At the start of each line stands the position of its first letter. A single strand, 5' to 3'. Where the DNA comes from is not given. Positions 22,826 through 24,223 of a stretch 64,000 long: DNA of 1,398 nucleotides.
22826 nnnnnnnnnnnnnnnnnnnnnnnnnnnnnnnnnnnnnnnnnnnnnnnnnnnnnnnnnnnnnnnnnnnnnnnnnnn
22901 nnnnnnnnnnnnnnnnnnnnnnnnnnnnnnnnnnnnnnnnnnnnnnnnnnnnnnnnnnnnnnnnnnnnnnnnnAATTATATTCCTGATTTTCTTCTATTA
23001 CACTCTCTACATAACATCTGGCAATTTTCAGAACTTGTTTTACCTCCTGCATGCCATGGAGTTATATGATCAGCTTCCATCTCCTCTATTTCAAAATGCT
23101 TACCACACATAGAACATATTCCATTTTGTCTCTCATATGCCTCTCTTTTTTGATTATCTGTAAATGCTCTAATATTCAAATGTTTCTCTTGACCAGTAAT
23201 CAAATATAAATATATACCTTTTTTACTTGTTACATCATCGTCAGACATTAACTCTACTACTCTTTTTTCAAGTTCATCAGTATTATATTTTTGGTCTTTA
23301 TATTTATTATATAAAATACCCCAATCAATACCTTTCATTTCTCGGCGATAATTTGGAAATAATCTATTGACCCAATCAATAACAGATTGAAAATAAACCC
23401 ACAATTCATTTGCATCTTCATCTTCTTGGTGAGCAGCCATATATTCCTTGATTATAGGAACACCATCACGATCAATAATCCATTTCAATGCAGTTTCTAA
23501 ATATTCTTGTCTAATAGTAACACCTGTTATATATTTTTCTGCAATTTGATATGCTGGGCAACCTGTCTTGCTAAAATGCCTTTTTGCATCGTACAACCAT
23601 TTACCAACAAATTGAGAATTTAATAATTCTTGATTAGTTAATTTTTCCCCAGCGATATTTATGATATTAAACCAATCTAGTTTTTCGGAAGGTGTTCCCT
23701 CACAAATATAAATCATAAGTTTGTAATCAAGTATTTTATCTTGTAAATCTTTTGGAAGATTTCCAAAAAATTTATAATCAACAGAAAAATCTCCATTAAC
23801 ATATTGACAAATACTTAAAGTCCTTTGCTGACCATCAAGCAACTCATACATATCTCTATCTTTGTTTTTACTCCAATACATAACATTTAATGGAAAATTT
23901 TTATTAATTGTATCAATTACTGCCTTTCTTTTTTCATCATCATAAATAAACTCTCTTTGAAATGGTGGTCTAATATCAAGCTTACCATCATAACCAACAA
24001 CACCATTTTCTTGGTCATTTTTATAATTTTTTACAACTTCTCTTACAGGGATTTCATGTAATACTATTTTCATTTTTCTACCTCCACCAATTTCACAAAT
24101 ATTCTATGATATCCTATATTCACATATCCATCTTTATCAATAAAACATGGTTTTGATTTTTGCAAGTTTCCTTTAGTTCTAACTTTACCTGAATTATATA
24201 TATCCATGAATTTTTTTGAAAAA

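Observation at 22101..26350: Single translationally coupled operon: two EcoRI-family m6A methyltransferases + DUF262-HNH nuclease + HEPN (Abi_C) protein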

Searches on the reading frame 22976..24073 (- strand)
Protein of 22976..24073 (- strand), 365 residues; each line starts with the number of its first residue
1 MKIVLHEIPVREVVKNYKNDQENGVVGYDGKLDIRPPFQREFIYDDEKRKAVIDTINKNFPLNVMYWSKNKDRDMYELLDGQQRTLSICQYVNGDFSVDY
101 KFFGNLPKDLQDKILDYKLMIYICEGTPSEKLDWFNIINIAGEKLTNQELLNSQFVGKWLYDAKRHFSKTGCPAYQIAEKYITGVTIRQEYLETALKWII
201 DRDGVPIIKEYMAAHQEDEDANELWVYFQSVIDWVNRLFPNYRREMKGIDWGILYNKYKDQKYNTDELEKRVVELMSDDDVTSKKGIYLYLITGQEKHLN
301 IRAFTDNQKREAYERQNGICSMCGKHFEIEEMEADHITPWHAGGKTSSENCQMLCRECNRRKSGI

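Call 3: search_protein_families(library=pfam, proteins=[window:22976-24073:-], max_evalue=0.01)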
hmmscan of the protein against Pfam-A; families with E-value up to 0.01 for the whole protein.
window:22976-24073:- (365 aa): 4 families
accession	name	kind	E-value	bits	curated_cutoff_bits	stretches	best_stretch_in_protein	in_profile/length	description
PF03235.19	GmrSD_N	-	4.9e-17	63.1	33.2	1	33-155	12-198/199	GmrSD restriction endonuclease, N-terminal domain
PF01844.29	HNH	-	5.3e-15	55.7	21.4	1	320-363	1-45/47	HNH endonuclease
PF14279.12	HNH_5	-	4.7e-10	39.7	27.5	1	320-362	1-43/56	HNH endonuclease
PF02945.21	Endonuclease_7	-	0.0011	19.2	23.6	1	303-361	9-62/82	Recombination endonuclease VII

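Call 4: search_protein_families(library=padloc, proteins=[window:22976-24073:-], max_evalue=0.01)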
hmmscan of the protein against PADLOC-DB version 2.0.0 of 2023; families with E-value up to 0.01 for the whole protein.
window:22976-24073:- (365 aa): 14 families
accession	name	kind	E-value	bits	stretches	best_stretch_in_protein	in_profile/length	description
PDLC03418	REase_II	-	1.9e-150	499.2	1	1-363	1-370/372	Type II restriction enzyme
PDLC03877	NsnA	-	3.2e-22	77.3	1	29-158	62-203/385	-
PDLC04027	PD-T4-2_A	-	5.8e-12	43.3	1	29-94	49-114/363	-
PDLC01256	Cas9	-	5.2e-05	20.2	1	304-363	498-560/711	"CAS-II-A,CAS-II-B,CAS-II-C; effector__SPE"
PDLC04150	HEC-05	-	8.7e-05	19.5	1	36-72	25-61/583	-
PDLC00973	Cas9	-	0.00013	18.7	1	303-363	590-656/830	CRISPR subtype II RNA-guided endonuclease Cas9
PDLC03478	REase_II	-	0.00025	18.8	1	294-362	85-158/219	Type II restriction enzyme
PDLC01623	Cas8b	-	0.00035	17.7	1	229-326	91-189/544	CAS-I-B; effector_LS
PDLC04151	HEC-05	-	0.00071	16.4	0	36-70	43-78/600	-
PDLC03656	mREase_IV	-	0.0011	16.7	1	314-361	201-254/277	Type IV methyl-directed restriction enzyme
PDLC00353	PtuB1|PtuB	-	0.0022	15.9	1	304-348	37-80/196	Unknown function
PDLC02695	Orf5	-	0.0041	13.6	0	70-87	73-90/601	Orf5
PDLC00356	PtuB1|PtuB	-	0.005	14.4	0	302-350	35-82/196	Unknown function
PDLC00315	PtuB1|PtuB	-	0.0083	13.9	0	310-363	23-77/227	Unknown function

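Call 5: search_protein_families(library=ncbifam, proteins=[window:22976-24073:-], max_evalue=0.01)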
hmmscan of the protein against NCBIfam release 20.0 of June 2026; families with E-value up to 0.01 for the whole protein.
window:22976-24073:- (365 aa): 2 families
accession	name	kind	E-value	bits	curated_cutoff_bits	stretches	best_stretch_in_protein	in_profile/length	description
NF049971.1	CRISPR_Cas9d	exception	2.2e-08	33.2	375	1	305-363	533-594/986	type II CRISPR RNA-guided endonuclease Cas9d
NF040563.1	guided_IscB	equivalog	2.7e-05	23.5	175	1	312-362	187-235/314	RNA-guided endonuclease IscB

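Call 10: search_solved_structures(query=window:22976-24073:-, max_evalue=0.01)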
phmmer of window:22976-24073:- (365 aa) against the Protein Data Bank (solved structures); distinct sequences matched with E-value up to 0.01: 8.
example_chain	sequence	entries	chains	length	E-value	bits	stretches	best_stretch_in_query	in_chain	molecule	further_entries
4h9d_A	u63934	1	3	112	1.4e-07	34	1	316-363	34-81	HNH endonuclease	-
6me0_C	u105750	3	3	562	0.0004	22.7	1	308-361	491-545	Maturase reverse transcriptase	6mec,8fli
8w2z_A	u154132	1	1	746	0.00048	22.4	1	306-364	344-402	HNH nuclease domain-containing protein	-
8zq9_B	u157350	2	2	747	0.00048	22.4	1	306-364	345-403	a protein | HNH nuclease domain-containing protein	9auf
8w2s_A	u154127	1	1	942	0.00065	22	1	306-364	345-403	HNH nuclease domain-containing protein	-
6ghc_A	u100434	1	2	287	0.0018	20.5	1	314-361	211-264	5-methylcytosine-specific restriction enzyme A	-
9lgi_A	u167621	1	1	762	0.0064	18.7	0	305-364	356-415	HNH nuclease domain-containing protein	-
9k32_A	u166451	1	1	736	0.0069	18.6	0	313-364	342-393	HNH nuclease domain-containing protein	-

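Call 12: find_homologous_proteins(query=window:22976-24073:-, max_evalue=0.00001)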
Query window:22976-24073:- (365 aa): 8000 proteins with E <= 0.00001 among 8000 candidates; the best 120 are listed.
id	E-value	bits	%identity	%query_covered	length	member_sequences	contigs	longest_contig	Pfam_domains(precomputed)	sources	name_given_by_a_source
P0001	1.5e-252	855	100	100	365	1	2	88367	PF01844.30,PF14279.13,PF03235.20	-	-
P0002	1.3e-251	852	100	100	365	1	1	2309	PF01844.30,PF14279.13,PF03235.20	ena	-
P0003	4.9e-240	814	95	100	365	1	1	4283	PF01844.30,PF14279.13,PF03235.20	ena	-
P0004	5.7e-231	784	91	100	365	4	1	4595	PF01844.30,PF14279.13,PF03235.20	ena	-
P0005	5.9e-204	695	82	100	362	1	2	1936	PF01844.30,PF14279.13,PF03235.20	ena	-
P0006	6.7e-203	692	81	100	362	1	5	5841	PF01844.30,PF14279.13,PF03235.20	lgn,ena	-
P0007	1.3e-202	691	81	100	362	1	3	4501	PF01844.30,PF14279.13,PF03235.20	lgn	-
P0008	1.2e-201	688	80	100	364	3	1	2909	PF01844.30,PF14279.13,PF03235.20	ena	-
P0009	2.6e-201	686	80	100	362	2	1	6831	PF01844.30,PF14279.13,PF03235.20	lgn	-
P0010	4.3e-201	686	80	100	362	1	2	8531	PF01844.30,PF14279.13,PF03235.20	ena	-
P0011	4.4e-201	686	80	100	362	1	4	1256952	PF01844.30,PF14279.13,PF03235.20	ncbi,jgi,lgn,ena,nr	ncbi:MAG: DUF262 domain-containing protein [Firmicutes bacterium]|jgi:hypothetical protein|nr:DUF262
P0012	5.7e-201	685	80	100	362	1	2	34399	PF01844.30,PF14279.13,PF03235.20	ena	-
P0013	7.9e-201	685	80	100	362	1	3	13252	PF01844.30,PF14279.13,PF03235.20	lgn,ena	-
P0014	9.9e-201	685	79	100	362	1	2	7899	PF01844.30,PF14279.13,PF03235.20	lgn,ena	-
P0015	1.4e-200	684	80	100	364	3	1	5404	PF01844.30,PF14279.13,PF03235.20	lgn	-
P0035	1.2e-197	674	79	100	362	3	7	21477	PF01844.30,PF14279.13,PF03235.20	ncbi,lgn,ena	-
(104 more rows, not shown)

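Call 14: find_related_loci(query=window:22976-24073:-, collection=genome_contigs, flank=8000)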
Query window:22976-24073:- (365 aa) in genome_contigs; peptide patterns used: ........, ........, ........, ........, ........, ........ (x = any residue, [..] = any of these).
167 stretches matched a pattern; 117 encode a relative of the query (tblastn E <= 1e-3); the best 80 are kept; 79 distinct loci.
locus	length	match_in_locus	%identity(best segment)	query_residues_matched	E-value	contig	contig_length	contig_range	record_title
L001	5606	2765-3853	70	1-365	0e+0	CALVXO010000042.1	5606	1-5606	MAG: uncultured Bacilli bacterium isolate BRZ_PD__bin30 genome assembly, contig: BRZ_PD__NODE_21768_length_5606_cov_7.44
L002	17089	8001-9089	66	1-364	2e-170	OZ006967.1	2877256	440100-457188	MAG: Candidatus Scatomonas sp. isolate 6732_HOM_VAC_s127.ctg000167c_hifiasm_circ MAG genome assembly, chromosome: 1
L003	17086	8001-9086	67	1-364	3e-169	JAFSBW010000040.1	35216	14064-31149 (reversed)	MAG: Oscillospiraceae bacterium isolate RGIG3001 Goat_Rectum-3__c428988, whole genome shotgun sequence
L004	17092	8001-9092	65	1-365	6e-164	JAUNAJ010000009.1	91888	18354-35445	MAG: Lachnospiraceae bacterium isolate S19M_St_40 NODE_24_length_91888_cov_97.565004, whole genome shotgun sequence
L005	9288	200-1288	65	1-364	1e-162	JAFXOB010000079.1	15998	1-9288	MAG: Elusimicrobia bacterium isolate RGIG6590 Sheep_Rumen-1__c605928, whole genome shotgun sequence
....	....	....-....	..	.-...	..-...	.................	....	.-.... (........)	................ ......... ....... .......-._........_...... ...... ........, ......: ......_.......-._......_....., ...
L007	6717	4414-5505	64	1-365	7e-162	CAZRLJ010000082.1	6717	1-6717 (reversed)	MAG TPA_asm: uncultured Acutalibacter sp. isolate SRP287540_co1_237 genome assembly, contig: NODE_12454_length_6717_cov_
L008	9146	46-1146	64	1-365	2e-161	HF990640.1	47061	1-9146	Firmicutes bacterium CAG:124 genomic scaffold, scf285, whole genome shotgun sequence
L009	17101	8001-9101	64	1-365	2e-161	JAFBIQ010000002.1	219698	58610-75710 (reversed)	Oscillibacter valericigenes strain An907 An907_NODE_2_length_219698_cov_29.686520_pilon, whole genome shotgun sequence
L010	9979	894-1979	63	1-364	5e-161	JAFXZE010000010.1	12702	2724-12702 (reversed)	MAG: Clostridia bacterium isolate RGIG6879 Sheep_Rumen-5__c3638, whole genome shotgun sequence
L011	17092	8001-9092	64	1-365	5e-161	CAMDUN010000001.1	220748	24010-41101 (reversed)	MAG: uncultured Clostridia bacterium isolate SRR17382094_bin.40_metaWRAP_v1.3_MAG genome assembly, contig: ERZ10544646.1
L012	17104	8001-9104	64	1-365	8e-161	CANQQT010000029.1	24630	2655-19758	MAG: uncultured Clostridia bacterium isolate Lapin-008__bin73 genome assembly, contig: Lapin-008__NODE_2321_length_24630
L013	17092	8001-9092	64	1-365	2e-160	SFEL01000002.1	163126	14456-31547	MAG: Clostridiales bacterium isolate W0P31.004 Contig34, whole genome shotgun sequence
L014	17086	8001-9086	63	1-364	1e-160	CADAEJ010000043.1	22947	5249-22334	MAG: uncultured Ruminococcus sp. isolate RUG13219 genome assembly, contig: RUG13219_asm_43, whole genome shotgun sequenc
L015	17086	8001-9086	64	1-363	4e-160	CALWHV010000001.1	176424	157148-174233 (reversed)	MAG: uncultured Eubacterium sp. isolate E0_DP__bin140 genome assembly, contig: E0_DP__k127_3436990, whole genome shotgun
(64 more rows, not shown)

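Call 22: search_dna_similar(query=window:22976-24073:-, collection=plasmids, mode=protein, max_rows=25)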
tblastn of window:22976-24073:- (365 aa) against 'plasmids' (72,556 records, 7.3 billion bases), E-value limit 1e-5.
Records with a match: 84; places in all: 88; records where one place covers at least 80% of the query: 44.
Best place of each record, by identity: 60-80% 4; <60% 80.
By first word of the organism name: Enterococcus 12; Acinetobacter 6; Rhizobium 5; Klebsiella 4; Variovorax 3; Apilactobacillus 3; Pediococcus 3; Bacillus 3; Streptomyces 3; uncultured 2; and 34 more.
By predicted mobility (MOB-suite, as given by PLSDB): non-mobilizable 44; conjugative 27; mobilizable 13.
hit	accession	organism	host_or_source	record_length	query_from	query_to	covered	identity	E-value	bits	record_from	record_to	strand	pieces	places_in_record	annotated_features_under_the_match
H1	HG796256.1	uncultured bacterium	-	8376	1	364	100%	65.7%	2e-163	513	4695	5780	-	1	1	CDS (x2)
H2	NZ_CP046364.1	Macrococcoides canis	dog,swabs,ear infection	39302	1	365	100%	62.5%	3e-156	492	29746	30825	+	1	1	DUF262 domain-containing protein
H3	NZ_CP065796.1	Mammaliicoccus sciuri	environment,single cell,feed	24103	1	363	99%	61.7%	5e-150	474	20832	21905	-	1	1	DUF262 domain-containing protein | adenine-specific methyltransferase EcoRI family protein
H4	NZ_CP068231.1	Aeromonas caviae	combined sewer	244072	1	363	99%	59.2%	3e-142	452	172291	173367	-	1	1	DUF262 domain-containing protein | adenine-specific methyltransferase EcoRI family protein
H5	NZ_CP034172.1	Chryseobacterium taklimakanense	Homo sapiens,Blood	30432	1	364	100%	58.6%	8e-139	442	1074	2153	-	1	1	DUF262 domain-containing protein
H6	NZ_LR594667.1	Variovorax sp. SRS16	linuron-contaminated soil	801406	1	365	100%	58.5%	8e-143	454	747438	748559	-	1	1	DUF262 domain-containing protein | adenine-specific methyltransferase EcoRI family protein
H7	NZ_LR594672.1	Variovorax sp. PBL-E5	linuron-contaminated soil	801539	1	365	100%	58.5%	8e-143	454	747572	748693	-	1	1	DUF262 domain-containing protein | adenine-specific methyltransferase EcoRI family protein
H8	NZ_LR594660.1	Variovorax sp. PBL-H6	linuron-contaminated soil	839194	1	365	100%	58.5%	8e-143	454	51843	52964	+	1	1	DUF262 domain-containing protein | adenine-specific methyltransferase EcoRI family protein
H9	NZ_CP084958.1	Sulfitobacter indolifex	cell culture,Seawater from the North ...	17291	1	365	100%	55.3%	1e-135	434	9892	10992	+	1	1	DUF262 domain-containing protein | adenine-specific methyltransferase EcoRI family protein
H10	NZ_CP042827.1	Ruania zhangjianzhongii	bat,pure culture,feces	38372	1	363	99%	53.0%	2e-121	392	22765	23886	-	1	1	DUF262 domain-containing protein | adenine-specific methyltransferase EcoRI family protein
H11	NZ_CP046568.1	Dietzia sp. DQ12-45-1b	product water from oilfield,product ...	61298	1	365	100%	52.0%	2e-117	381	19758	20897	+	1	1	DUF262 domain-containing protein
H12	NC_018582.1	Gordonia sp. KTR9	-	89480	1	363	99%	50.9%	3e-123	398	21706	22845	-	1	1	DUF262 domain-containing protein | adenine-specific methyltransferase EcoRI family protein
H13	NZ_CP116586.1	Enterococcus dispar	Bos taurus,whole organism,fecal sample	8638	1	363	99%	50.4%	5e-123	397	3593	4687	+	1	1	DUF262 domain-containing protein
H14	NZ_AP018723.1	Thiomicrorhabdus aquaedulcis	-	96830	1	363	99%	50.1%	6e-125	402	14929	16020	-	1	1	DUF262 domain-containing protein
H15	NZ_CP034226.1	Ligilactobacillus agilis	Chicken,Mixed culture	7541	1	363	99%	49.2%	2e-115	375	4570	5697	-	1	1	DUF262 domain-containing protein | adenine-specific methyltransferase EcoRI family protein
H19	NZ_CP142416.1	Enterococcus faecium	Bovine,milk sample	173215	4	362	98%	41.8%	8e-83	281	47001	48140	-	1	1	DUF262 domain-containing protein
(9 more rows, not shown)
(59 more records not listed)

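Call 23: search_dna_similar(query=window:22976-24073:-, collection=phages, mode=protein, max_rows=25)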
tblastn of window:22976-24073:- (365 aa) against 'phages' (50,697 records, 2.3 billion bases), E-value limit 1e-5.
Records with a match: 13; places in all: 13; records where one place covers at least 80% of the query: 4.
Best place of each record, by identity: 60-80% 1; <60% 12.
By first word of the organism name: Bacteriophage 4; Mycobacterium 3; Flavobacterium 2; Vibrio 2; Staphylococcus 1; Lachnospiraceae 1.
By host as written in the record: - 4; Flavobacterium sp. LMO6 2; Mycobacterium smegmatis mc2 155 2; Vibrio breoganii 2; Staphylococcus aureus 1; Lachnospiraceae 1; Mycobacterium smegmatic mc2 155 1.
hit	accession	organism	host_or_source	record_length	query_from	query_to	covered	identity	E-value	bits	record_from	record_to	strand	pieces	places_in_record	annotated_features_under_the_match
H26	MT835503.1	Bacteriophage sp.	human fecal samples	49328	1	363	99%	61.0%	6e-149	470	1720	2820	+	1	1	record has no annotation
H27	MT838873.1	Bacteriophage sp.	human fecal samples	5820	17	363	95%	39.7%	8e-74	254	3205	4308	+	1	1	record has no annotation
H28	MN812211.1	Flavobacterium phage vB_FspS_laban6-1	Flavobacterium sp. LMO6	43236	7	362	98%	38.0%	4e-74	255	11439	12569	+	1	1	HNH endonuclease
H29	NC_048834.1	Flavobacterium phage vB_FspS_laban6-1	Flavobacterium sp. LMO6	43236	7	362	98%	38.0%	4e-74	255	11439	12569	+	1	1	DUF262 domain-containing protein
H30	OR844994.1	Staphylococcus phage SA 1306 Kay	Staphylococcus aureus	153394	179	363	51%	35.9%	3e-25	113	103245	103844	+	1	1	record has no annotation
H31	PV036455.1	Lachnospiraceae phage IMGVR 15430980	Lachnospiraceae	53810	188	362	48%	25.8%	2e-6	56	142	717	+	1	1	hypothetical protein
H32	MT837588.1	Bacteriophage sp.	human fecal samples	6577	304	365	17%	41.9%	4e-8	61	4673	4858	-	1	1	record has no annotation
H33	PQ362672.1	Mycobacterium phage Hami1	Mycobacterium smegmatic mc2 155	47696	1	43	12%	58.1%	4e-7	58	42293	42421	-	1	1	72: hypothetical protein | 73: DNA methyltransferase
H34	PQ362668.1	Mycobacterium phage Marchy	Mycobacterium smegmatis mc2 155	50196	1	43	12%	58.1%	4e-7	58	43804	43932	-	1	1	71: hypothetical protein | 72: DNA methyltransferase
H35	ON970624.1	Mycobacterium phage Norz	Mycobacterium smegmatis mc2 155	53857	1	43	12%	55.8%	6e-6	54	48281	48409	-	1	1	74: hypothetical protein | 75: DNA methyltransferase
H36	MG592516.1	Vibrio phage 1.147.O._10N.286.49.E9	Vibrio breoganii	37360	311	364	15%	42.6%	5e-6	55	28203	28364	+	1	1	Cas9-type HNH domain protein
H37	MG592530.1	Vibrio phage 1.162.O._10N.261.48.E3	Vibrio breoganii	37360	311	364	15%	42.6%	5e-6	55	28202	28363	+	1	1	Cas9-type HNH domain protein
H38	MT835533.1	Bacteriophage sp.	human fecal samples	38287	302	365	18%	32.8%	6e-6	54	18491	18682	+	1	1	record has no annotation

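Call 25: get_annotated_region(hit=H15, flank=4000)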
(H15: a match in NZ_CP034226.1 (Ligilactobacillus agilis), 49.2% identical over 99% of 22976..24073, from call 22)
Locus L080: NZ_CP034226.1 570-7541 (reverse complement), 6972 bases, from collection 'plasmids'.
description: Ligilactobacillus agilis strain La3 plasmid pLa3_1, complete sequence
organism: Ligilactobacillus agilis (NCBI taxid 1601)
taxonomy: Bacteria; Bacillota; Bacilli; Lactobacillales; Lactobacillaceae; Ligilactobacillus; Ligilactobacillus agilis
host: -; source: Chicken,Mixed culture; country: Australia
typing (MOB-suite, as given by PLSDB): non-mobilizable
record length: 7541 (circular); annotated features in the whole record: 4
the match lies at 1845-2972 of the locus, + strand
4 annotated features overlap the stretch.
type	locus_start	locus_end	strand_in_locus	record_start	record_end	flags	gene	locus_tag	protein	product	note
CDS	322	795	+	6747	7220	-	-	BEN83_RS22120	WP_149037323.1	MerR family transcriptional regulator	GO:0006355 - regulation of DNA-templated transcription [Evidence IEA]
CDS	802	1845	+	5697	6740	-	-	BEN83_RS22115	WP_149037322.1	adenine-specific methyltransferase EcoRI family protein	-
CDS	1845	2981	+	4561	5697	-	-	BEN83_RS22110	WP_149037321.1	DUF262 domain-containing protein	-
CDS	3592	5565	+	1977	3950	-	-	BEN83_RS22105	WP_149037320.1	protein rep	-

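Call 26: find_encoding_contigs(protein=P0003, flank=6000, max_places=3)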
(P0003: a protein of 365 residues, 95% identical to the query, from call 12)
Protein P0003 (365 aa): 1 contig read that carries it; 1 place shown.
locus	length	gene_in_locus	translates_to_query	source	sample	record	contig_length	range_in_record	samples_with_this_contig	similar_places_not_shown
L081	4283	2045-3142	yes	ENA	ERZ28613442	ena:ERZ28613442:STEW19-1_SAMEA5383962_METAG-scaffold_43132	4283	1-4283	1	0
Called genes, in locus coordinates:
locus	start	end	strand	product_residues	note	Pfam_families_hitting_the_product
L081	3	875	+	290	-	?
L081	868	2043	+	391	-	PF13651:EcoRI_methylase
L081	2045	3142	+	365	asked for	PF03235:GmrSD_N, PF01844:HNH, PF14279:HNH_5 (weak)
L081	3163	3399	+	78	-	-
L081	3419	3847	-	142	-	PF12844:HTH_19, PF13443:HTH_26 (weak), PF13560:HTH_31 (weak), PF13744:HTH_37 (faint), PF15731:MqsA_antitoxin (faint), PF01381:HTH_3, PF01381:HTH_3, PF12844:HTH_19 (weak), +2 more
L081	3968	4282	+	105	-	?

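Call 27: find_encoding_contigs(protein=P0004, flank=6000, max_places=3)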
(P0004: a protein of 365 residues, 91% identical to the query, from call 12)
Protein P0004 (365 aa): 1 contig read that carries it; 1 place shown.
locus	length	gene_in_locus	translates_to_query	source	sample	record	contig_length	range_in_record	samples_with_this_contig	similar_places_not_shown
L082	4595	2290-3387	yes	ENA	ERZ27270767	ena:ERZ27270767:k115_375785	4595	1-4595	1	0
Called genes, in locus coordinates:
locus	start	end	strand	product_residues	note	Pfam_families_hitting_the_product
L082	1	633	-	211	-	?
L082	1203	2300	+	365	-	PF13651:EcoRI_methylase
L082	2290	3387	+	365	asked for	PF03235:GmrSD_N, PF01844:HNH, PF14279:HNH_5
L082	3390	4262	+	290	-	PF14355:Abi_C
